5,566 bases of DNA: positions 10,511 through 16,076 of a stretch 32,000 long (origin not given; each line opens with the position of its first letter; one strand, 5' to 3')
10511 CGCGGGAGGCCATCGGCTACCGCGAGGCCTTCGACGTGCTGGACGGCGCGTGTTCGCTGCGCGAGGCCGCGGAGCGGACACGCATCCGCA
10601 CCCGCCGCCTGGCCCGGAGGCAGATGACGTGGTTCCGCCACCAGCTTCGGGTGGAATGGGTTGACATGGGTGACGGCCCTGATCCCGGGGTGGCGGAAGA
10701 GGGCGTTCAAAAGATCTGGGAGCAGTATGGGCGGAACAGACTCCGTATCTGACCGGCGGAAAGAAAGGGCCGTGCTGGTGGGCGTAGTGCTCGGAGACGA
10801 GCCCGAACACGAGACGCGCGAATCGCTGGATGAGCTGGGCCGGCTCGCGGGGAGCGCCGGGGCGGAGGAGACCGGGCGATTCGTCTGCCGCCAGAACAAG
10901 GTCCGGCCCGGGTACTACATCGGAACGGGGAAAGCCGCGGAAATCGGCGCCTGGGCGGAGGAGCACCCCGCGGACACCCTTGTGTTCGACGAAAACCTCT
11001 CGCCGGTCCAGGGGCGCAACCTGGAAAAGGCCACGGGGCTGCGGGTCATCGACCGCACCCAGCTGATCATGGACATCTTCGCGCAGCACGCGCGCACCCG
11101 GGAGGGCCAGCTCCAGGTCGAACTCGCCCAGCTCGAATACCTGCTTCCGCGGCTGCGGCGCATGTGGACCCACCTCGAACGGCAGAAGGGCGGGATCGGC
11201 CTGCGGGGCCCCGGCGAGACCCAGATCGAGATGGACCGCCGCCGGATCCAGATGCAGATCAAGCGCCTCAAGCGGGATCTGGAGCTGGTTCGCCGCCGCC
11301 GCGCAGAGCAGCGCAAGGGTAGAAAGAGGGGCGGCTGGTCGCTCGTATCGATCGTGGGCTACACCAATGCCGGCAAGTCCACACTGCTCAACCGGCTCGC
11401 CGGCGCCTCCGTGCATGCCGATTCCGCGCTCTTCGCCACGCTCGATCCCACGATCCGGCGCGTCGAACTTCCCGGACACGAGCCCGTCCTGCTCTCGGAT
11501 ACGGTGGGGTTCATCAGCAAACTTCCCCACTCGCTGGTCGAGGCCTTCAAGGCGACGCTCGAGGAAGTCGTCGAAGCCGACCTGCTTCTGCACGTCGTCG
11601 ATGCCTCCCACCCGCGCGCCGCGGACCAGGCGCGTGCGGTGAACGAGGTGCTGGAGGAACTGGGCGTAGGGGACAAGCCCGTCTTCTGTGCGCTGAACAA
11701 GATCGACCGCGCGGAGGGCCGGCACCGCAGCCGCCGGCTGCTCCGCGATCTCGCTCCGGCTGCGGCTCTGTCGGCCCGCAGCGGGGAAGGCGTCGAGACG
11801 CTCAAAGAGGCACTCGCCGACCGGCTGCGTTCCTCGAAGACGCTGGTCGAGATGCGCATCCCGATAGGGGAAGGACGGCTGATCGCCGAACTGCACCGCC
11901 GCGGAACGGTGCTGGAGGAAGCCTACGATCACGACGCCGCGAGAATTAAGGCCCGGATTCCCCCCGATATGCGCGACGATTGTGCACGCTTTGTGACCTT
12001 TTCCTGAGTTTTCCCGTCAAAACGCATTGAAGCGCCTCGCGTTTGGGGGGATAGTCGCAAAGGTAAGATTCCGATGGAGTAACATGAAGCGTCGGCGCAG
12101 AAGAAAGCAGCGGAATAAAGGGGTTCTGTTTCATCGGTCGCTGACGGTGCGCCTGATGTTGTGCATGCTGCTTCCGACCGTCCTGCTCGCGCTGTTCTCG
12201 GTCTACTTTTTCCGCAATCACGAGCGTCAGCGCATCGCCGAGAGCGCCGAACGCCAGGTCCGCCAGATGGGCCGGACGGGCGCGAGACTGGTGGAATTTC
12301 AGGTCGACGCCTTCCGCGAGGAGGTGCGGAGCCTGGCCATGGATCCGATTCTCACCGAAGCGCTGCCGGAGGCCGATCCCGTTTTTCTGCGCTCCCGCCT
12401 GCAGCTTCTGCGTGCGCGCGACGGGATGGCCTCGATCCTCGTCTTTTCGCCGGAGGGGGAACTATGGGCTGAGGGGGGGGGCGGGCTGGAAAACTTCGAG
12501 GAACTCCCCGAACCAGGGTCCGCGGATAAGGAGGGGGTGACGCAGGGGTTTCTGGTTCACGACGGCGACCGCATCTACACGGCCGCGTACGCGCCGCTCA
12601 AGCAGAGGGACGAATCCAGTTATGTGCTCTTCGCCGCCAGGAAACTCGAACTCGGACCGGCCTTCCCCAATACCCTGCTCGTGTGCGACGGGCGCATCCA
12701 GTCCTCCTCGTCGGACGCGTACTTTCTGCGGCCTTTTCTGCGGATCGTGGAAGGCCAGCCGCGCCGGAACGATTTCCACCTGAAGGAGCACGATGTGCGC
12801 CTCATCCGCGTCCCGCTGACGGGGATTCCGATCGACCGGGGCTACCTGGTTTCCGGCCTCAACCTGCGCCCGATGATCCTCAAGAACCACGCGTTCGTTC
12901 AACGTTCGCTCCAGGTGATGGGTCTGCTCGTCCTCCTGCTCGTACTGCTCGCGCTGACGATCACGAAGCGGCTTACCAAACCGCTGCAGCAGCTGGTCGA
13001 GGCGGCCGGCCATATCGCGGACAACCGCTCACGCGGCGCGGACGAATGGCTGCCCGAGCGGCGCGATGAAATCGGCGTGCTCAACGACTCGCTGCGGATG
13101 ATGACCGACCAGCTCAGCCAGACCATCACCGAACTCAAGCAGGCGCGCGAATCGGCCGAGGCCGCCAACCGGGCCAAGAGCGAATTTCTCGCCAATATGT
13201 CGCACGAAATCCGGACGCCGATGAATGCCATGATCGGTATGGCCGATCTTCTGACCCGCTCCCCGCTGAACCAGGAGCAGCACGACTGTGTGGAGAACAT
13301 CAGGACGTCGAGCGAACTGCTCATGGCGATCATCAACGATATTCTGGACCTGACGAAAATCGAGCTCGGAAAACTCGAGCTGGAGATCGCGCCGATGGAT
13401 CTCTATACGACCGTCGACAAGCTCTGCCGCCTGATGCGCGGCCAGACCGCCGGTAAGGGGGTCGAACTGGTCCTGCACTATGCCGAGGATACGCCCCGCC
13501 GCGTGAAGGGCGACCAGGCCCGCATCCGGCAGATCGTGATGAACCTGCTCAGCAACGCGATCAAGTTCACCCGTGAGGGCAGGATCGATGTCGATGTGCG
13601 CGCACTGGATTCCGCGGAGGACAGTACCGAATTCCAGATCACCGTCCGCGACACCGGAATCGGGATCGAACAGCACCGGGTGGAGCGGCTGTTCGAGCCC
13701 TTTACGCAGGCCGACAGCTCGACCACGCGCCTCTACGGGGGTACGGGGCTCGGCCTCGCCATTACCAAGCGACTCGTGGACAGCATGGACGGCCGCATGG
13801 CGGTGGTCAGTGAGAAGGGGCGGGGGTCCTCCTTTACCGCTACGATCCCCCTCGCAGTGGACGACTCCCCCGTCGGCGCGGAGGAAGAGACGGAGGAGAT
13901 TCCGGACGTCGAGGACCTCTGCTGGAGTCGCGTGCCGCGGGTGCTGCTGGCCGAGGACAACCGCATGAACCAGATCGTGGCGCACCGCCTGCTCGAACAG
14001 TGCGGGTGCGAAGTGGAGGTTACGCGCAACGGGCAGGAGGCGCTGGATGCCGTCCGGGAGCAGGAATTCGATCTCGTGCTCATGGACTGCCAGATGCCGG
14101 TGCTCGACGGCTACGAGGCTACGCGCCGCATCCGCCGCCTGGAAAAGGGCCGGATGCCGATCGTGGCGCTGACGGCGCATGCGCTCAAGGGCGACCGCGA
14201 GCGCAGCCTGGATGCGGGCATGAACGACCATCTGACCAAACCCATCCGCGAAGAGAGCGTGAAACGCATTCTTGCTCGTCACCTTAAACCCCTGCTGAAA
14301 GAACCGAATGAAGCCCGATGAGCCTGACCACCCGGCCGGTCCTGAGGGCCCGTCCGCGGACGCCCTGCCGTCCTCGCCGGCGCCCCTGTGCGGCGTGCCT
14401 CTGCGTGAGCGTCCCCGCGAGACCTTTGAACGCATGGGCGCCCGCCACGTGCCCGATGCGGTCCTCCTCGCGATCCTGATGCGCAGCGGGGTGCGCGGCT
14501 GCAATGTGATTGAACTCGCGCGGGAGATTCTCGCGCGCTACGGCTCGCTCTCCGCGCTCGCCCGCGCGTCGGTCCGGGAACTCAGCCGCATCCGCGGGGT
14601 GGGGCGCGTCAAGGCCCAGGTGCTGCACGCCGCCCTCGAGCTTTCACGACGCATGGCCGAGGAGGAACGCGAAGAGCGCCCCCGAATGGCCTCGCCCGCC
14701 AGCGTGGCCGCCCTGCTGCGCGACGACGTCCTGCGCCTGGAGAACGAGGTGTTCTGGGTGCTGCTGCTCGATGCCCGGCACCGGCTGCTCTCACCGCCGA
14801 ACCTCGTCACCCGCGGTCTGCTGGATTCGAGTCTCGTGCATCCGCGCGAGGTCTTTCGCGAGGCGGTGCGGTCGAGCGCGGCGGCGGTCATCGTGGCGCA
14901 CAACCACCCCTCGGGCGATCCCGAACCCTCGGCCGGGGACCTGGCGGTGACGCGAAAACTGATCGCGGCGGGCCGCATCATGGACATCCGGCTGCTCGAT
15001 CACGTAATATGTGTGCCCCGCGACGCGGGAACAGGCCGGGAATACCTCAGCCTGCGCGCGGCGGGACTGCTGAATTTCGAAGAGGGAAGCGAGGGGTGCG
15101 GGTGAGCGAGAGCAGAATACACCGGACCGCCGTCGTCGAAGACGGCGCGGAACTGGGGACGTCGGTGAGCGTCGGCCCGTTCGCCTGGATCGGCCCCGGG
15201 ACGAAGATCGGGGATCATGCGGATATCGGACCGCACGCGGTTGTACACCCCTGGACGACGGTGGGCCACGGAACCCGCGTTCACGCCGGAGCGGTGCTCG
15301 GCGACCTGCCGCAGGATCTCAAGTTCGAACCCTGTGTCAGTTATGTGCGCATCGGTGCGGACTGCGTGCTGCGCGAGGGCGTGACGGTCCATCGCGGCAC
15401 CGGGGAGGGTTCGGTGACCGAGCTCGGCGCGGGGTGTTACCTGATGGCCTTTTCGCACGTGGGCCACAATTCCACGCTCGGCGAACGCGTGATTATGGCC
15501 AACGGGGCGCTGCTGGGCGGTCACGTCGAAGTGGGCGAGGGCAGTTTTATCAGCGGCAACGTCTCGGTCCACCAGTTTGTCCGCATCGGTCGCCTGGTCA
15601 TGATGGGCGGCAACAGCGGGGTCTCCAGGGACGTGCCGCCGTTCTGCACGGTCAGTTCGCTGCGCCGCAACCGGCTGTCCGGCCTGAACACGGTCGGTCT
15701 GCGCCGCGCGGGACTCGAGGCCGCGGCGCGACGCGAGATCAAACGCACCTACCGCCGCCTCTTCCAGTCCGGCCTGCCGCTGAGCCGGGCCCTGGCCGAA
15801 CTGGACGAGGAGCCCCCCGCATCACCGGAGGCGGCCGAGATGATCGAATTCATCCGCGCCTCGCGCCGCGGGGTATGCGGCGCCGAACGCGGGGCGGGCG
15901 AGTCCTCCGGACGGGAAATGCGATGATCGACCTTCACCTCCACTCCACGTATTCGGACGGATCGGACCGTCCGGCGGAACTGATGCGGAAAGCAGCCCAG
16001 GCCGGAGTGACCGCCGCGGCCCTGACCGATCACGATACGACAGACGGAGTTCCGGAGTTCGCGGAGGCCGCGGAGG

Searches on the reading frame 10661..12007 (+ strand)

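Call 6: search_protein_families(library=pfam, proteins=[window:10661-12007:+], max_evalue=0.001)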
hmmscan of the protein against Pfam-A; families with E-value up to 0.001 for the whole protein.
window:10661-12007:+ (448 aa): 6 families
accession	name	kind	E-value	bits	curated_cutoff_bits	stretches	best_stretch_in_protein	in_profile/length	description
PF16360.10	GTP-bdg_M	-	3.9e-32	111.1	29.5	1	143-221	1-79/79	GTP-binding GTPase Middle Region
PF13167.11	GTP-bdg_N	-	1.8e-29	102.6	25.4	1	54-141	2-89/89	GTP-binding GTPase N-terminal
PF01926.29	MMR_HSR1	-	2.2e-21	76.5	21.9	1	229-347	2-113/113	50S ribosome-binding GTPase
PF02421.24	FeoB_N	-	2.1e-07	31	27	1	229-384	3-155/156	Ferrous iron transport protein B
PF00350.29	Dynamin_N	-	1.4e-05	25.6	27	0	229-264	1-36/168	Dynamin family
PF00009.33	GTP_EFTU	-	3.1e-05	24.1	26.5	0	304-387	91-184/188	Elongation factor Tu GTP binding domain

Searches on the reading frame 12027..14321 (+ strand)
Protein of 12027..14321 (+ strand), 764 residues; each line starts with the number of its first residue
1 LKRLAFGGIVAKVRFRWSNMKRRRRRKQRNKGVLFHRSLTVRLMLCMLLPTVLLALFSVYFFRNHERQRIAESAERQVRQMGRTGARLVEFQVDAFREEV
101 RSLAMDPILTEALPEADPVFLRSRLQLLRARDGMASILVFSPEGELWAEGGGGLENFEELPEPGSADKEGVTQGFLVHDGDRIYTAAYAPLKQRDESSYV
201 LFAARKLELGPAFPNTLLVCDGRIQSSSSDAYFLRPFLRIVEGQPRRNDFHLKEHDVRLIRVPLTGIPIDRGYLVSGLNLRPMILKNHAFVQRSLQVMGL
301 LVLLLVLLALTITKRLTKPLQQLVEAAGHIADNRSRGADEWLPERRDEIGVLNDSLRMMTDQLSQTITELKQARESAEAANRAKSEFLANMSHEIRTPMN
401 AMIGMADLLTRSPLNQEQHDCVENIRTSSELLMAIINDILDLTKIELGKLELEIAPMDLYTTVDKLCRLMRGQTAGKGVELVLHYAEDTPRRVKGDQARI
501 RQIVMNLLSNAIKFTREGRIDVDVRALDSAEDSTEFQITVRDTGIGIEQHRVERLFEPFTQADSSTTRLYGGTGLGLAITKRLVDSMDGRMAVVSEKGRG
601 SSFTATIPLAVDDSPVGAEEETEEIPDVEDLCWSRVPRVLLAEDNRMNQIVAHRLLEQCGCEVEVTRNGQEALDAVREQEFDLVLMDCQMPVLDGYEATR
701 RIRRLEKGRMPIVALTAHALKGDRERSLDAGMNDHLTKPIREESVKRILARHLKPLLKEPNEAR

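Call 6: search_protein_families(library=pfam, proteins=[window:12027-14321:+], max_evalue=0.001)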
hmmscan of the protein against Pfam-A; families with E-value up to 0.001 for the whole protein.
window:12027-14321:+ (764 aa): 5 families
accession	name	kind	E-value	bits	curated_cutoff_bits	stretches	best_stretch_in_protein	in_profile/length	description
PF02518.31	HATPase_c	-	1.9e-30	106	26.4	1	495-610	1-110/111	Histidine kinase-, DNA gyrase B-, and HSP90-like ATPase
PF00072.30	Response_reg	-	7.6e-28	97.3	30.2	1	639-747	1-108/111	Response regulator receiver domain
PF00512.31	HisKA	-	8.5e-22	77.4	26.9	1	383-447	1-65/66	His Kinase A (phospho-acceptor) domain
PF00672.30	HAMP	-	4.1e-06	27.5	25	1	312-364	2-52/53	HAMP domain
PF13581.12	HATPase_c_2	-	2e-05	25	27.4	1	485-588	14-113/127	Histidine kinase-like ATPase domain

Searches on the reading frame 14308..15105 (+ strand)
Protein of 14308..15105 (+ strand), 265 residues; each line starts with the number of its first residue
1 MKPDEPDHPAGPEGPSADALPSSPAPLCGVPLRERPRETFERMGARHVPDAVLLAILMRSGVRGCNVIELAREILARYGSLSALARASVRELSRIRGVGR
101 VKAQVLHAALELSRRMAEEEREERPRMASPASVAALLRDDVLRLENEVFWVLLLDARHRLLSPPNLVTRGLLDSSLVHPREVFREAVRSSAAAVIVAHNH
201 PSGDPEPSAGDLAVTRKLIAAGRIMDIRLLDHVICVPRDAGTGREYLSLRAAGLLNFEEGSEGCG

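Call 7: search_protein_families(library=pfam, proteins=[window:14308-15105:+], max_evalue=0.001)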
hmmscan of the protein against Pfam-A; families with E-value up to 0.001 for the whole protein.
window:14308-15105:+ (265 aa): 4 families
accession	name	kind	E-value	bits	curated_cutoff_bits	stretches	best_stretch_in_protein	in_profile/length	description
PF04002.20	RadC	-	3e-37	127.7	22.1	1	128-251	2-118/121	RadC-like JAB domain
PF20582.4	UPF0758_N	-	2.8e-20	72.6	27.1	1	30-103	4-76/77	UPF0758 N-terminal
PF12826.13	HHH_2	-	2.9e-05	24.6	27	1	70-106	15-51/64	Helix-hairpin-helix motif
PF14520.12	HHH_5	-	5.6e-05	24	27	1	70-110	14-55/57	Helix-hairpin-helix domain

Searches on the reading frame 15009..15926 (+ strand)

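Call 7: search_protein_families(library=pfam, proteins=[window:15009-15926:+], max_evalue=0.001)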
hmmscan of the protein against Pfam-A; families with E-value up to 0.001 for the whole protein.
window:15009-15926:+ (305 aa): 4 families
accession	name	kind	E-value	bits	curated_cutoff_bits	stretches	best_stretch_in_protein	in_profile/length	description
PF00132.30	Hexapep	-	2.4e-26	90.7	27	2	64-98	1-35/36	Bacterial transferase hexapeptide (six repeats)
PF13720.11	Acetyltransf_11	-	7.4e-26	90.8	24.5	1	208-290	1-82/82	Udp N-acetylglucosamine O-acyltransferase; Domain 2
PF25084.1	LbH_EIF2B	-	1.2e-07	32.1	54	0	142-192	55-104/105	EIF2B subunit epsilon LbH domain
PF25087.1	GMPPB_C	-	0.00076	19.6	39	0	112-194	22-101/110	GMPPB C-terminal domain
